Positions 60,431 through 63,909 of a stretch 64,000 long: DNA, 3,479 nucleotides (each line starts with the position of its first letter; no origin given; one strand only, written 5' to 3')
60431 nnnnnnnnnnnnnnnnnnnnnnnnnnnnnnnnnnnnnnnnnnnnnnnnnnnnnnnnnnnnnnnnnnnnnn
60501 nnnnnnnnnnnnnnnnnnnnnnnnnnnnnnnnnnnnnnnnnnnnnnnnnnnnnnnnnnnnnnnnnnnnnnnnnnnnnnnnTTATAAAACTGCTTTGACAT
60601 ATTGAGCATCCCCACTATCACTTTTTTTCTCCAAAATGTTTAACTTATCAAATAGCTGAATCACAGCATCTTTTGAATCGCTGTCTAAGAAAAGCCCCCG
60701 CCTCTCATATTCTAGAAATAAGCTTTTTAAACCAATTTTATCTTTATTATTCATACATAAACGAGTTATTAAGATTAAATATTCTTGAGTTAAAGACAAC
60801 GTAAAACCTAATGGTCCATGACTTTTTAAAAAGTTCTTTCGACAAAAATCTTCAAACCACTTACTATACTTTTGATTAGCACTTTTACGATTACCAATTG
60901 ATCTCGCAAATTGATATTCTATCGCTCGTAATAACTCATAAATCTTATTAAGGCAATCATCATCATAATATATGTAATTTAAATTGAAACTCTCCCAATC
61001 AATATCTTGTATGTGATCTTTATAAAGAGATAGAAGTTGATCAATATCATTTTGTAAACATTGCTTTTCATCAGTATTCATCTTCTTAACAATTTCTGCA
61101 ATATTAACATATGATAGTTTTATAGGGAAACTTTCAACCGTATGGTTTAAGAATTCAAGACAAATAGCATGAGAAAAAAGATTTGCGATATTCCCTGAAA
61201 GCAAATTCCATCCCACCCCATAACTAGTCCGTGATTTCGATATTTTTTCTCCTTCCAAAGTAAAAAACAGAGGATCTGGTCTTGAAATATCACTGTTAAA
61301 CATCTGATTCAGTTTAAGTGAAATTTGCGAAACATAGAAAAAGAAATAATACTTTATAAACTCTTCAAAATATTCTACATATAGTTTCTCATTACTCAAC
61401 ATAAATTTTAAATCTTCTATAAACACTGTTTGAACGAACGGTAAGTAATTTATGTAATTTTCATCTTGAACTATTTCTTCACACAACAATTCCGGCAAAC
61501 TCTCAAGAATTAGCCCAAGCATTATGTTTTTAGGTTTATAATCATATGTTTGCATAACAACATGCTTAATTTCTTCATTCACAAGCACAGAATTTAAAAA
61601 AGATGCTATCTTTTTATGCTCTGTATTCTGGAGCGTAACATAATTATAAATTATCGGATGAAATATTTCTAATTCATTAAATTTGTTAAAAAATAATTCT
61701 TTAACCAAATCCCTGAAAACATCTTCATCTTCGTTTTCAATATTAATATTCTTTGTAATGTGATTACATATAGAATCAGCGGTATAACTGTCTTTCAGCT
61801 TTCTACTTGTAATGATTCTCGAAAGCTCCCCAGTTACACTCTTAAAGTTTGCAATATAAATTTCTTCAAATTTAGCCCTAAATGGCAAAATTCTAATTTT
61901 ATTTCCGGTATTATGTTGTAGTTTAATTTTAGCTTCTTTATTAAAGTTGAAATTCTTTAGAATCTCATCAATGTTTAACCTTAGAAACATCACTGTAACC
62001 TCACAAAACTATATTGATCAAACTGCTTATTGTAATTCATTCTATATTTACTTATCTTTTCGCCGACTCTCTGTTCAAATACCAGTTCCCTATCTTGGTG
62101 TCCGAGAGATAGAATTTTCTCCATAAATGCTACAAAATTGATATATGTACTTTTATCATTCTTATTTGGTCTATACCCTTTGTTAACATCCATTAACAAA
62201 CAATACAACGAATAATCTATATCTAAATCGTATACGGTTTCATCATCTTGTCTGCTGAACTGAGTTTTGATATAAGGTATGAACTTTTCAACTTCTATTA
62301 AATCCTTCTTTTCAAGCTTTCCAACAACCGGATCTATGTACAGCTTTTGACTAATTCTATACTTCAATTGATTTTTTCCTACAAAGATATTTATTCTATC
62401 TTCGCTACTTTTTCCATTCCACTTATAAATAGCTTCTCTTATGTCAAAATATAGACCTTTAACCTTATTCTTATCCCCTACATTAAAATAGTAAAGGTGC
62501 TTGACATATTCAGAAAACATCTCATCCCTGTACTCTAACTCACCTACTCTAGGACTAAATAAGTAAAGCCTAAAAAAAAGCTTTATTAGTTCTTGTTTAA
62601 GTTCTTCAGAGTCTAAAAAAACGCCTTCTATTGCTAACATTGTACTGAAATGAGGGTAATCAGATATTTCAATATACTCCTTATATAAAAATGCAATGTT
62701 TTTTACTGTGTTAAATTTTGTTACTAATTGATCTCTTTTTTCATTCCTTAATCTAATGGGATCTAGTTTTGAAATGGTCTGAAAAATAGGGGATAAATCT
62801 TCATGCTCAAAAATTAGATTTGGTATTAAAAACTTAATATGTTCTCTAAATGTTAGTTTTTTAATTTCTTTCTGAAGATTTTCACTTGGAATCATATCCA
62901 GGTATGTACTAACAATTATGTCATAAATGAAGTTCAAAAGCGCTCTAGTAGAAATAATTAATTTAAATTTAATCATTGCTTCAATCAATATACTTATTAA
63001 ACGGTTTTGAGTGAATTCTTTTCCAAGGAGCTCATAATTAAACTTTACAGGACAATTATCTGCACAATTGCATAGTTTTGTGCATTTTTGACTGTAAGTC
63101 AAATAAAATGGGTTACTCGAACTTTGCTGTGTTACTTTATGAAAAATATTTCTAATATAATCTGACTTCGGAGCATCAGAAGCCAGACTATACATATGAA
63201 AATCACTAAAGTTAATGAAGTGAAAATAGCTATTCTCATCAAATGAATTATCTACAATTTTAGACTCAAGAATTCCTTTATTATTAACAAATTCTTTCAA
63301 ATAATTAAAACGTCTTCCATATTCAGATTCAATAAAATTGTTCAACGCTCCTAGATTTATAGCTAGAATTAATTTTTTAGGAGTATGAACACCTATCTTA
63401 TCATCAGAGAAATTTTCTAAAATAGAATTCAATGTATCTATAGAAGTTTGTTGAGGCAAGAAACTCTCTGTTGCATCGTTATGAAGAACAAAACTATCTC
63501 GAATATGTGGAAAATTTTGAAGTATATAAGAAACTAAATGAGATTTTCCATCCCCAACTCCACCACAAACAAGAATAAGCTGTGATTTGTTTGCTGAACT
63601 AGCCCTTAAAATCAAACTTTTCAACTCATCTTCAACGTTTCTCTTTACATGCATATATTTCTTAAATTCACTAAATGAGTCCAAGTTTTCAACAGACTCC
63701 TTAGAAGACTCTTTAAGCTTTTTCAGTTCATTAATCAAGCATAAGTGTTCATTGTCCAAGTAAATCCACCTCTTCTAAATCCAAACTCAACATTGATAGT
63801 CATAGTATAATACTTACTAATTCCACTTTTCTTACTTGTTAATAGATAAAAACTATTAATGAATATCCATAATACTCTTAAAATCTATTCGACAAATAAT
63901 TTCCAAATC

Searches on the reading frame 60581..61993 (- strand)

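Call 4: search_protein_families(library=pfam, proteins=[window:60581-61993:-], max_evalue=0.1)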
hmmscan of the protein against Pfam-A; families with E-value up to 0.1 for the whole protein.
window:60581-61993:- (470 aa): 1 family
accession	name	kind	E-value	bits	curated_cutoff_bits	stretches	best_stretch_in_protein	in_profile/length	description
PF06313.16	ACP53EA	-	0.06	14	25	0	272-332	25-85/90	Drosophila ACP53EA protein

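Call 5: search_protein_families(library=padloc, proteins=[window:60581-61993:-], max_evalue=0.01)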
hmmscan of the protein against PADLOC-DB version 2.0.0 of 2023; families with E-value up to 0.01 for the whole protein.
window:60581-61993:- (470 aa): 5 families
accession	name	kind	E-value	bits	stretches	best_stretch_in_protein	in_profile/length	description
PDLC02677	DndG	-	3.9e-140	466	1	46-467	5-422/422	DndG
PDLC02676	DndG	-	3.6e-55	186.3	1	49-467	7-434/434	DndG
PDLC02678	DndG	-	4.2e-54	182.5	1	36-468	11-426/428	DndG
PDLC02675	DndG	-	2.8e-43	146.6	1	49-468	21-415/417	DndG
PDLC04139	mad7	-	2.1e-05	21.8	1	180-466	181-502/504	mads_7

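Call 6: search_protein_families(library=ncbifam, proteins=[window:60581-61993:-], max_evalue=0.01)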
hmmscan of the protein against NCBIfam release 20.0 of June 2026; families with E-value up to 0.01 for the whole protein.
window:60581-61993:- (470 aa): 2 families
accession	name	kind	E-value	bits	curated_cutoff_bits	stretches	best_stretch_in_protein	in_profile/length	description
TIGR03236.1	dnd_assoc_1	equivalog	1.2e-58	199.2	20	1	101-469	2-362/363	DNA phosphorothioation-dependent restriction protein DptG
NF000384.1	QacCGHJ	equivalog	0.0093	16.2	160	0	249-301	13-65/107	QacCGHJ group quaternary ammonium compound efflux SMR transporter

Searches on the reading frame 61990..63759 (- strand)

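Call 4: search_protein_families(library=pfam, proteins=[window:61990-63759:-], max_evalue=0.1)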
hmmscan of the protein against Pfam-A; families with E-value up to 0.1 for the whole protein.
window:61990-63759:- (589 aa): 2 families
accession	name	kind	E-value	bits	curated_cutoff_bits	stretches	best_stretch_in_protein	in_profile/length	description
PF13401.12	AAA_22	-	0.087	13.6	27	0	59-130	5-71/130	AAA domain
PF24883.2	NPHP3_N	-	0.088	13.4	24.8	0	55-84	18-47/164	Nephrocystin 3, N-terminal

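Call 5: search_protein_families(library=padloc, proteins=[window:61990-63759:-], max_evalue=0.01)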
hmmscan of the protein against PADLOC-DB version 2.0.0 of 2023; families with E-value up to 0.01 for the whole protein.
window:61990-63759:- (589 aa): 5 families
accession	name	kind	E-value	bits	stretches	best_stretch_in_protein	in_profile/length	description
PDLC02673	DndF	-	2.4e-181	602.2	1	12-575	1-546/548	DndF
PDLC02672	DndF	-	1.4e-164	546.9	1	8-552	1-549/558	DndF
PDLC02674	DndF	-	1.2e-52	177.4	1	10-564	5-513/530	DndF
PDLC03556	REase_II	-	2.7e-22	77.2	1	26-284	29-270/549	Type II restriction enzyme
PDLC02793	SspF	-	0.00034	17.2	1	43-281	36-269/600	SspF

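Call 6: search_protein_families(library=ncbifam, proteins=[window:61990-63759:-], max_evalue=0.01)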
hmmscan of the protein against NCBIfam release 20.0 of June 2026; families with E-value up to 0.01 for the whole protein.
window:61990-63759:- (589 aa): 3 families
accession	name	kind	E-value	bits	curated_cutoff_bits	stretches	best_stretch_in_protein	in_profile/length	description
TIGR03238.1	dnd_assoc_3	equivalog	6.7e-79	266.1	50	1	29-563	1-484/504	DNA phosphorothioation-dependent restriction protein DptF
NF000355.4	ribo_prot_ABC_F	equivalog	0.00054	18.9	380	1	55-120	335-401/499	ribosomal protection-like ABC-F family protein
NF040713.1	ZapE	equivalog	0.005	16.2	140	0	32-88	27-81/344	cell division protein ZapE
